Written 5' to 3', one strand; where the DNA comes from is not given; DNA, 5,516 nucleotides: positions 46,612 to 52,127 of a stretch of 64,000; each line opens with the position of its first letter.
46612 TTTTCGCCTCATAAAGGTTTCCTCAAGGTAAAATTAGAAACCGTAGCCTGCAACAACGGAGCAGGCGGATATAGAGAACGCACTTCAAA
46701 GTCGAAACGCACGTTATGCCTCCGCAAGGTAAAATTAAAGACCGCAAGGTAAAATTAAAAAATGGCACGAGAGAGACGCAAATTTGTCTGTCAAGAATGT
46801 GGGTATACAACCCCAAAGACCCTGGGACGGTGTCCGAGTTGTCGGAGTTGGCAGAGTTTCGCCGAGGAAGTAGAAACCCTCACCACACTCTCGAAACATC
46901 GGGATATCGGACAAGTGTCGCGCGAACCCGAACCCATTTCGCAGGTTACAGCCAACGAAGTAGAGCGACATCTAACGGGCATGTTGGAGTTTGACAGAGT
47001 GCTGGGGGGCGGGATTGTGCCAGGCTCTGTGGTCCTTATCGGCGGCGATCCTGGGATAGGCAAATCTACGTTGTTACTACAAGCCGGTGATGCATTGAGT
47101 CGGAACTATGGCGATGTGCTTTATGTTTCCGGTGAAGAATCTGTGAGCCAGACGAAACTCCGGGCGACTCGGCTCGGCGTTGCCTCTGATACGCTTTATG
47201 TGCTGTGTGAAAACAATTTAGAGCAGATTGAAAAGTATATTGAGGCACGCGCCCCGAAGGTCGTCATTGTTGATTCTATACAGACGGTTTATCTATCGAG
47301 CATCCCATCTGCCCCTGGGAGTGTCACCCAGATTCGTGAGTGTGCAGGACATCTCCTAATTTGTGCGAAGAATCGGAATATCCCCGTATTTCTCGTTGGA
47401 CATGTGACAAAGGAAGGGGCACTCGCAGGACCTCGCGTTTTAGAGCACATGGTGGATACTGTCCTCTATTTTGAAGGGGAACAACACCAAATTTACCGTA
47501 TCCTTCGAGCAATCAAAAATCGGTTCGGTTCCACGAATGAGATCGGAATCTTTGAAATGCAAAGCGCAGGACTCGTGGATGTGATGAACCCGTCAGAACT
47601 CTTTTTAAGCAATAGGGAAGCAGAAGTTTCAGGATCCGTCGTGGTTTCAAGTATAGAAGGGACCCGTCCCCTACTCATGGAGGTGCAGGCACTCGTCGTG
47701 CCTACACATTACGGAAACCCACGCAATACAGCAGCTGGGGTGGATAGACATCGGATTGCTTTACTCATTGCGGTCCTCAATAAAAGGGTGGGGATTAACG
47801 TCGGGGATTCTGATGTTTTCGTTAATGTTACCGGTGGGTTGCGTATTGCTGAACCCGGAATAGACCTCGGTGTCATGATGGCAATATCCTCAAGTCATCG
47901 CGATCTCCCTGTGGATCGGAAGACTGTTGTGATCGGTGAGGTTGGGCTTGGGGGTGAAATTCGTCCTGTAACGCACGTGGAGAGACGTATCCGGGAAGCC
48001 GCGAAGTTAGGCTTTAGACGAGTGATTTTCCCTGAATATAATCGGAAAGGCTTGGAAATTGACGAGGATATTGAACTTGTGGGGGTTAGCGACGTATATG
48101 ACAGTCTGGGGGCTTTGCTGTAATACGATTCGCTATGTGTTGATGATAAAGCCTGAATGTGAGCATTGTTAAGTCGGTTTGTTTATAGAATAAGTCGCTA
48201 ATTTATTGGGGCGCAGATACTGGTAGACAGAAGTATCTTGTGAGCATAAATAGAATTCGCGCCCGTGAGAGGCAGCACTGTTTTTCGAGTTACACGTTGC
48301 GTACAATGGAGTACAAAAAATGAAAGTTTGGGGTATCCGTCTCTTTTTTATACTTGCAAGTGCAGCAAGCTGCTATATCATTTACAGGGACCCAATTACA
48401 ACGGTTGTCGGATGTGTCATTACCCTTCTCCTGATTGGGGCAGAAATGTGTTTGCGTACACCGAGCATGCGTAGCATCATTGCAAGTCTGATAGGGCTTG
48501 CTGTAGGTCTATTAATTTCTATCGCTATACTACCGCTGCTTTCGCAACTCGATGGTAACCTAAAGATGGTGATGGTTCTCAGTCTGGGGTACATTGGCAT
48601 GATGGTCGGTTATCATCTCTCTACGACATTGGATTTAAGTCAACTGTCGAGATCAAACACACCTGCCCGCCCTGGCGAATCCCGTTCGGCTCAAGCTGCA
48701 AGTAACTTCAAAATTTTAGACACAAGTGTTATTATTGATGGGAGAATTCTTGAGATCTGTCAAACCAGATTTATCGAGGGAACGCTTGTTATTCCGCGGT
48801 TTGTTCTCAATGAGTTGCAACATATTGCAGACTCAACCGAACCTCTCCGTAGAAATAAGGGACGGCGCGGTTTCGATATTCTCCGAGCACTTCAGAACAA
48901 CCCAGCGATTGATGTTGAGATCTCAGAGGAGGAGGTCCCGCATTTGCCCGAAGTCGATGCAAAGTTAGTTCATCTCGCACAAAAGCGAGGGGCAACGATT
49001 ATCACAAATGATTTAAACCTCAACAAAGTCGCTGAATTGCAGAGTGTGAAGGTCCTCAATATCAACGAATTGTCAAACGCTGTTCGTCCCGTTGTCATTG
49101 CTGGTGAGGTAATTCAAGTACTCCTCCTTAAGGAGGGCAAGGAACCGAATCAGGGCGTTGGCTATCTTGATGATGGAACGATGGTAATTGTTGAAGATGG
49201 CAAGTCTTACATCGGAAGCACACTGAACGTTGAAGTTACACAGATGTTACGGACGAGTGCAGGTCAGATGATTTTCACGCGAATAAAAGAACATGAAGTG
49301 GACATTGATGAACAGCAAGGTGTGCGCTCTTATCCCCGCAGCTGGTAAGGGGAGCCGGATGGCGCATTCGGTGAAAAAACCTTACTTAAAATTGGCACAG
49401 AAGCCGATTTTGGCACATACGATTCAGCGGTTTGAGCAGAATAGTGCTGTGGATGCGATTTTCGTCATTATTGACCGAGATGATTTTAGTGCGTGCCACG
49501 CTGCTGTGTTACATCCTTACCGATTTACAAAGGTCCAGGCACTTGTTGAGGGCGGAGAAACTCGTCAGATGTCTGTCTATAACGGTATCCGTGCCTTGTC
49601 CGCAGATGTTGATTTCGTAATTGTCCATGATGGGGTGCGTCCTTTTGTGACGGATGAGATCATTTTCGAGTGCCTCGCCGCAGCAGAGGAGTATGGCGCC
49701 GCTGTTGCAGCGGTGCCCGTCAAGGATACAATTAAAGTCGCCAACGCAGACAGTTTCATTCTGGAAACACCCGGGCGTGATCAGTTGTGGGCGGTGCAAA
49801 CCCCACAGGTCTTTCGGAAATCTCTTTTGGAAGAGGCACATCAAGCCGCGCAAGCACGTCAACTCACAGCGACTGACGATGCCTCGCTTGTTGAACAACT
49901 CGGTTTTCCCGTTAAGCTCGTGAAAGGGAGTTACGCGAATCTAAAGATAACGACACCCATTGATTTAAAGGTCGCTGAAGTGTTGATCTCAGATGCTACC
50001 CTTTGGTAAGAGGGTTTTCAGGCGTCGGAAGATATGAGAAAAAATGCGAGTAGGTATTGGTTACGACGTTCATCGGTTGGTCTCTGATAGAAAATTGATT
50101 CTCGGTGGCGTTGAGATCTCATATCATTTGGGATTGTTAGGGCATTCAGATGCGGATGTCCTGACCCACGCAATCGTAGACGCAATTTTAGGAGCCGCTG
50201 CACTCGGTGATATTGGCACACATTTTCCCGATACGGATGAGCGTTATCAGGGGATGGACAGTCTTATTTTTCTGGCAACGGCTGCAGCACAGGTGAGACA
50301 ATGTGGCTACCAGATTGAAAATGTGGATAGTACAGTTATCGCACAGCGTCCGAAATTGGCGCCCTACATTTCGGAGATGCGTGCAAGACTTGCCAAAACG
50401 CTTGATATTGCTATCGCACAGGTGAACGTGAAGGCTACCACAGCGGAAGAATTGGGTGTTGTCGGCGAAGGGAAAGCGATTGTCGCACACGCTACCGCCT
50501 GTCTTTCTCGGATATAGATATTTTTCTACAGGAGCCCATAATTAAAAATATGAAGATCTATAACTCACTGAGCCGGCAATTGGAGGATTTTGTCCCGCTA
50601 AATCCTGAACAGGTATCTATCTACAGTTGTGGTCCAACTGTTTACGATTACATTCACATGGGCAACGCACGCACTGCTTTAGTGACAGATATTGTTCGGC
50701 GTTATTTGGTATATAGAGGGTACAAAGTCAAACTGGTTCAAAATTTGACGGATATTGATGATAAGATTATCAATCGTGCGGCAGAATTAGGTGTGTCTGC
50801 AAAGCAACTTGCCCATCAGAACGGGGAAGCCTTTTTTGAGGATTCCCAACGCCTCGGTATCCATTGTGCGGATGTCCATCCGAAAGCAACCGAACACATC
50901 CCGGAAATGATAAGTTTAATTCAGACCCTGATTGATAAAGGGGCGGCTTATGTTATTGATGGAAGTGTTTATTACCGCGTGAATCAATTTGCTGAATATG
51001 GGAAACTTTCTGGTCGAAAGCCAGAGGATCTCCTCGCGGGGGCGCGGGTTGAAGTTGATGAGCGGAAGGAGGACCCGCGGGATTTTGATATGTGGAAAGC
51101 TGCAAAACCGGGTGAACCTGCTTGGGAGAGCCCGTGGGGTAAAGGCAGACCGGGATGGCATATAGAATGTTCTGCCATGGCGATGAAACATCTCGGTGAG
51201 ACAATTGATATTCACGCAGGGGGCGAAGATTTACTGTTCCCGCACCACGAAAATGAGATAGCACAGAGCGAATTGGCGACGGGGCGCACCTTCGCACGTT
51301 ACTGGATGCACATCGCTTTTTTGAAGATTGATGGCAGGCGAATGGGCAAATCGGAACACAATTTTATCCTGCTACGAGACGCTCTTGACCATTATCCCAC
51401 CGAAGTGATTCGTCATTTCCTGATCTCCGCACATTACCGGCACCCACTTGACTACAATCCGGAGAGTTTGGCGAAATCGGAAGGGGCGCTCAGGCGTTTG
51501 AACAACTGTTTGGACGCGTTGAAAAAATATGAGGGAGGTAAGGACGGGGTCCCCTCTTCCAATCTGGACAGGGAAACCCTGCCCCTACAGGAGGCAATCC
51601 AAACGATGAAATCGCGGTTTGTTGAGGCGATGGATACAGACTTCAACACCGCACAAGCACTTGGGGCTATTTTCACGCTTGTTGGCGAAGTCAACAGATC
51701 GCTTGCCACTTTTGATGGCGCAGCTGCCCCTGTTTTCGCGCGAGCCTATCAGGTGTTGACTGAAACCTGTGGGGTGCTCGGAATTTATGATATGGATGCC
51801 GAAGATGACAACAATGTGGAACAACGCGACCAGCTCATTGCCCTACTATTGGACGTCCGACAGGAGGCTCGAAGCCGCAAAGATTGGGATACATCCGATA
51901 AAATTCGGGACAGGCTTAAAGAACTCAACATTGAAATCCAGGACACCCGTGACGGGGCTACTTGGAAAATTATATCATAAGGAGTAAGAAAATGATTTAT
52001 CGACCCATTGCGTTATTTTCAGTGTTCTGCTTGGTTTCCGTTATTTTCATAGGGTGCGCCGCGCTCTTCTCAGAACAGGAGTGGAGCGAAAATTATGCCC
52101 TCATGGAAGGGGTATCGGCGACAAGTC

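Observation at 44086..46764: Two near-identical ~165-bp mosaic repeats that end exactly on the ATGs of mlaF and radA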

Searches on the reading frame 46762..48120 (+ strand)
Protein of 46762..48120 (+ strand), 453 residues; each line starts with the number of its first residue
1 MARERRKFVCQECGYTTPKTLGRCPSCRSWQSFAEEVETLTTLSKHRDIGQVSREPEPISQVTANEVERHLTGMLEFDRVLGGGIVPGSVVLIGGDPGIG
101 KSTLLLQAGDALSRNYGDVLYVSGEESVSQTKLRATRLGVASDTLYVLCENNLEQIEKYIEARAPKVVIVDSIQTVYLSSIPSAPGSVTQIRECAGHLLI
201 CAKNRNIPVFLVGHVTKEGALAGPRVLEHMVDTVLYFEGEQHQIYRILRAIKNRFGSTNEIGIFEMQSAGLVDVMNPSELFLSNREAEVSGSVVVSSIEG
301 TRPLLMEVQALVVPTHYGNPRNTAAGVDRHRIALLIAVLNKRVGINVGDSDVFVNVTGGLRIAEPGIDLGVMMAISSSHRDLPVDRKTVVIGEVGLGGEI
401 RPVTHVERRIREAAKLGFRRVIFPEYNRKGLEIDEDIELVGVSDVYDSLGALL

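Call 66: search_protein_families(library=pfam, proteins=[window:46762-48120:+], max_evalue=0.00001)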
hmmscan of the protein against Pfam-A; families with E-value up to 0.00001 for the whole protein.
window:46762-48120:+ (453 aa): 6 families
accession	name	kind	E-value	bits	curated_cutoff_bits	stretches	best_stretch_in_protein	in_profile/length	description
PF13481.12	AAA_25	-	3.8e-13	49.9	27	1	80-220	24-195/195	AAA domain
PF06745.19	ATPase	-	1.1e-12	48.3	26.6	1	72-143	3-75/231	KaiC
PF18073.7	Zn_ribbon_LapB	-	3.2e-11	43.2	25.7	1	8-35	1-28/28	Rubredoxin metal binding domain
PF13541.12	ChlI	-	1.3e-08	35.2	27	1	340-427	35-121/121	Subunit ChlI of Mg-chelatase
PF00154.27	RecA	-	3.4e-06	27.1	27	1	62-175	25-141/262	recA bacterial DNA recombination protein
PF05362.19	Lon_C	-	4.5e-06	26.8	21.1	0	365-432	110-177/205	Lon protease (S16) C-terminal proteolytic domain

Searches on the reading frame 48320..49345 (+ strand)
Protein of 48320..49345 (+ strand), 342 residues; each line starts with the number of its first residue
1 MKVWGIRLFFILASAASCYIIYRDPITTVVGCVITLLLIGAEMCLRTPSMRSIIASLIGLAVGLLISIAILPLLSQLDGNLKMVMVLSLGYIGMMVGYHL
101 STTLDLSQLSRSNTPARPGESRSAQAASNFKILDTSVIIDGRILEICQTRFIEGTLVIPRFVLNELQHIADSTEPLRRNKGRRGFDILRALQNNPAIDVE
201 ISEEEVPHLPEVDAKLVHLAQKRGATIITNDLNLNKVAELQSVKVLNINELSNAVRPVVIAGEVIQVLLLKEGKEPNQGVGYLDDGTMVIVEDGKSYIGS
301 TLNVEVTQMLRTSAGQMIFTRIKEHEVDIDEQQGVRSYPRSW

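Call 79: search_protein_families(library=pfam, proteins=[window:48320-49345:+], max_evalue=0.00001)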
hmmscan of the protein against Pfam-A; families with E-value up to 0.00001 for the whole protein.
window:48320-49345:+ (342 aa): 2 families
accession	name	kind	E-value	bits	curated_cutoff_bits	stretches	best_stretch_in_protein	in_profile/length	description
PF01850.27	PIN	-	1.6e-10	42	23.6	1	132-239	2-119/120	PIN domain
PF01938.26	TRAM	-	2.2e-07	31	21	1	262-314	5-56/61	TRAM domain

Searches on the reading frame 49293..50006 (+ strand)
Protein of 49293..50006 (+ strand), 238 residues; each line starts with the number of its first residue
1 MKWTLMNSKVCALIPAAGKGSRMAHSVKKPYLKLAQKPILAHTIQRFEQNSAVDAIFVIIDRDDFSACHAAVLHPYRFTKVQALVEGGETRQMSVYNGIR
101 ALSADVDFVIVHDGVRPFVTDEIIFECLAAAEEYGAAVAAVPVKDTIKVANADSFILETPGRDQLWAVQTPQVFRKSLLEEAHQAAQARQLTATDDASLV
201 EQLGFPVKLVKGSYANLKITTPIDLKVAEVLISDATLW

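Call 79: search_protein_families(library=pfam, proteins=[window:49293-50006:+], max_evalue=0.00001)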
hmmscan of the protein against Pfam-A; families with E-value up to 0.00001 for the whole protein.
window:49293-50006:+ (238 aa): 2 families
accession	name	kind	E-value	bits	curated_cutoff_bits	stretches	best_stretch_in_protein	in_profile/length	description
PF01128.25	IspD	-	1.1e-73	248.1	27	1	10-232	1-219/221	2-C-methyl-D-erythritol 4-phosphate cytidylyltransferase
PF12804.13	NTP_transf_3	-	1.6e-13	51.5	27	1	12-191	1-150/160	MobA-like NTP transferase domain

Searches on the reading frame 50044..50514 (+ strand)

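Call 79: search_protein_families(library=pfam, proteins=[window:50044-50514:+], max_evalue=0.00001)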
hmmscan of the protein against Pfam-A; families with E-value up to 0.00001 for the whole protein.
window:50044-50514:+ (157 aa): 1 family
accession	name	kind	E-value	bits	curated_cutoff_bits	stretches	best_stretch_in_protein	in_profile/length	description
PF02542.21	YgbB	-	1.1e-67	227.7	26.7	1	1-154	1-154/155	YgbB family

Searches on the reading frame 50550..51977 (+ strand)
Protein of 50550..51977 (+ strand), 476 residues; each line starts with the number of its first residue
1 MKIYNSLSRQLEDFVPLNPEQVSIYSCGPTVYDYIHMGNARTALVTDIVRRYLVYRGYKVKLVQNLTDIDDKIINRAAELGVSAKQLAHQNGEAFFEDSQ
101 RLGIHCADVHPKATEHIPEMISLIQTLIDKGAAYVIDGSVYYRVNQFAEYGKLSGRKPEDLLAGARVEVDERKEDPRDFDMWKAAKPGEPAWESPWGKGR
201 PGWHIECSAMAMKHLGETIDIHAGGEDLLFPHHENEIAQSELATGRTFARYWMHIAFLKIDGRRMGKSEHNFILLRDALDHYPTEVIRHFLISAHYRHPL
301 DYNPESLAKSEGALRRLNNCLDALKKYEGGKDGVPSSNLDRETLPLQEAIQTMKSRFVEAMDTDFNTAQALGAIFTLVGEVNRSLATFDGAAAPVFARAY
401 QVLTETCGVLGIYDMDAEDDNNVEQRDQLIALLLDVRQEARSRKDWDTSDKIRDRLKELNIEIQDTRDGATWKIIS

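Call 79: search_protein_families(library=pfam, proteins=[window:50550-51977:+], max_evalue=0.00001)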
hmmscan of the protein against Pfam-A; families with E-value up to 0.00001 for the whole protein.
window:50550-51977:+ (476 aa): 3 families
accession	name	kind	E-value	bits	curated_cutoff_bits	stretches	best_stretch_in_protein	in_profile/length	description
PF01406.26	tRNA-synt_1e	-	5.3e-125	417.2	27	1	14-310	2-299/301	tRNA synthetases class I (C) catalytic domain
PF09190.17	DALR_2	-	6.2e-13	49.5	22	1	356-412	1-55/57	DALR domain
PF09334.17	tRNA-synt_1g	-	6.3e-13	48.7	20.1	1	33-144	12-124/391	tRNA synthetases class I (M)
